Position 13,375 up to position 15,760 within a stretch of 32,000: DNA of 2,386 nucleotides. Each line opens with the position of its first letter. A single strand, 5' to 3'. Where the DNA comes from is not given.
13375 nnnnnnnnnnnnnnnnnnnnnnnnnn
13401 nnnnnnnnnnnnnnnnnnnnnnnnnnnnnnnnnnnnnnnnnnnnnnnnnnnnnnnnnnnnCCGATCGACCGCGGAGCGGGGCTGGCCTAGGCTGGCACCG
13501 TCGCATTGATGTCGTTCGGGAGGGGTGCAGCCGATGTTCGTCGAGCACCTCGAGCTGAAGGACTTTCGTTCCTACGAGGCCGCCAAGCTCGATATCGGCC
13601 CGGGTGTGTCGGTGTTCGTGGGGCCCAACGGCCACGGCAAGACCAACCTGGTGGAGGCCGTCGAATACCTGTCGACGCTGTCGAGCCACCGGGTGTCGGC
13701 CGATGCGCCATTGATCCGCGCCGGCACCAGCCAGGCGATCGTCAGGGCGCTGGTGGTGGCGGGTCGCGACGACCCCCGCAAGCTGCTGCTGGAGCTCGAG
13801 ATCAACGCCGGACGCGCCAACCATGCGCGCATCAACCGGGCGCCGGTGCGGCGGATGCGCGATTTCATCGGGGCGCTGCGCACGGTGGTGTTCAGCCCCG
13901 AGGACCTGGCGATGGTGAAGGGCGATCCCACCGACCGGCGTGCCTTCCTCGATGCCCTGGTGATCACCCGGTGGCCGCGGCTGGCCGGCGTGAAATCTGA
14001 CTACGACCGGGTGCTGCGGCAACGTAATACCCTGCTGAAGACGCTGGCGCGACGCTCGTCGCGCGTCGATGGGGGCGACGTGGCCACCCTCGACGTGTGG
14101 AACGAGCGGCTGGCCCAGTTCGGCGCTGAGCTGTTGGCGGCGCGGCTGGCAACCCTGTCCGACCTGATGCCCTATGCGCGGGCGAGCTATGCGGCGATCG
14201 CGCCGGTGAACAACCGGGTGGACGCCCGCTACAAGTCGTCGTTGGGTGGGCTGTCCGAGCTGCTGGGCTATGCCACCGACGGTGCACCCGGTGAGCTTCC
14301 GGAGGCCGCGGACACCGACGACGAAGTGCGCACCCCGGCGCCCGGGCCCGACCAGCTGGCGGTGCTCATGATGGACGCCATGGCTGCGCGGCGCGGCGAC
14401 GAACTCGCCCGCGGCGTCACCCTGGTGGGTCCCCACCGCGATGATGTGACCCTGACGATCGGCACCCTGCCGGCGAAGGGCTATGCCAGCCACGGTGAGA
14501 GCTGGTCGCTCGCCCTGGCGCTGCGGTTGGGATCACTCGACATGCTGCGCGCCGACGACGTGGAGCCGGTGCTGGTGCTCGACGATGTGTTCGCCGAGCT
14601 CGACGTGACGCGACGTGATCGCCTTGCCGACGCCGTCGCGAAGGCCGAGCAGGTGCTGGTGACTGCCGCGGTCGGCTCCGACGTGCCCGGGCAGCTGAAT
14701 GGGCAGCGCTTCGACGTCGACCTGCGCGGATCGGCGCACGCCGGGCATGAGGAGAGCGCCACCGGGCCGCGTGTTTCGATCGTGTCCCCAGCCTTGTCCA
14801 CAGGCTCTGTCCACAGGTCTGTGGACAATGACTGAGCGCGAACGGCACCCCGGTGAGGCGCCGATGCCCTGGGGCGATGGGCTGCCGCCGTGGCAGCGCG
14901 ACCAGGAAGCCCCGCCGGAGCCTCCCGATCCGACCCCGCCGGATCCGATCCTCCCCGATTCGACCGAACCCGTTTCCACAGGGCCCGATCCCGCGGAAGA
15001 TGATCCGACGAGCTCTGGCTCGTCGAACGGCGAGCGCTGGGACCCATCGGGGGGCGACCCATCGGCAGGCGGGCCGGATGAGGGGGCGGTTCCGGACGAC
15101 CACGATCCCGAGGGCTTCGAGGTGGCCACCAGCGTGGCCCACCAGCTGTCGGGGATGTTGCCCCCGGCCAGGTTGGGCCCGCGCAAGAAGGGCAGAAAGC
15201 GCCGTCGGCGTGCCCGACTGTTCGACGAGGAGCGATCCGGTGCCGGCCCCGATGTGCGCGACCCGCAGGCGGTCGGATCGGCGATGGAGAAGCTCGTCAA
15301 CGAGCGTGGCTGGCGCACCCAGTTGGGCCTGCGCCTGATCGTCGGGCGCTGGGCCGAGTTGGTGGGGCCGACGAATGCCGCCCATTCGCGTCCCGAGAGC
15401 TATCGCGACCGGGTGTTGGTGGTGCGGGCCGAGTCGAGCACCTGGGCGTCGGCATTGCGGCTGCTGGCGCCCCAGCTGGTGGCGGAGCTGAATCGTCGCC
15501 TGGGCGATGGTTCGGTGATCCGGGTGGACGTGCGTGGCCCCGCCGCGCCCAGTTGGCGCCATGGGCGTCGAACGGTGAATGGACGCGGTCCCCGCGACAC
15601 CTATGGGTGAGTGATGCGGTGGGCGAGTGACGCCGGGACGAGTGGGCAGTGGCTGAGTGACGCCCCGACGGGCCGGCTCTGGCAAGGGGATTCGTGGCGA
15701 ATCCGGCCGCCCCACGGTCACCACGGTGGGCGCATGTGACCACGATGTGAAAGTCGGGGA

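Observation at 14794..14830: Three consensus DnaA boxes at exact 13-bp spacing overlapping the recF stop and the dciA start codon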

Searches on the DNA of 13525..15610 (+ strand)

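Call 10: search_dna_similar(query=window:13525-15610:+, collection=plasmids, mode=near, max_rows=5)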
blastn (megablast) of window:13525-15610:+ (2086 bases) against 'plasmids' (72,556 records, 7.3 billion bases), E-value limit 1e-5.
No match.

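Call 74: search_rna_families(source=window, start=14500, end=15100, threshold=evalue, max_evalue=1)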
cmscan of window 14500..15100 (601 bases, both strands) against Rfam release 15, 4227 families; matches with E-value up to 1: 0.
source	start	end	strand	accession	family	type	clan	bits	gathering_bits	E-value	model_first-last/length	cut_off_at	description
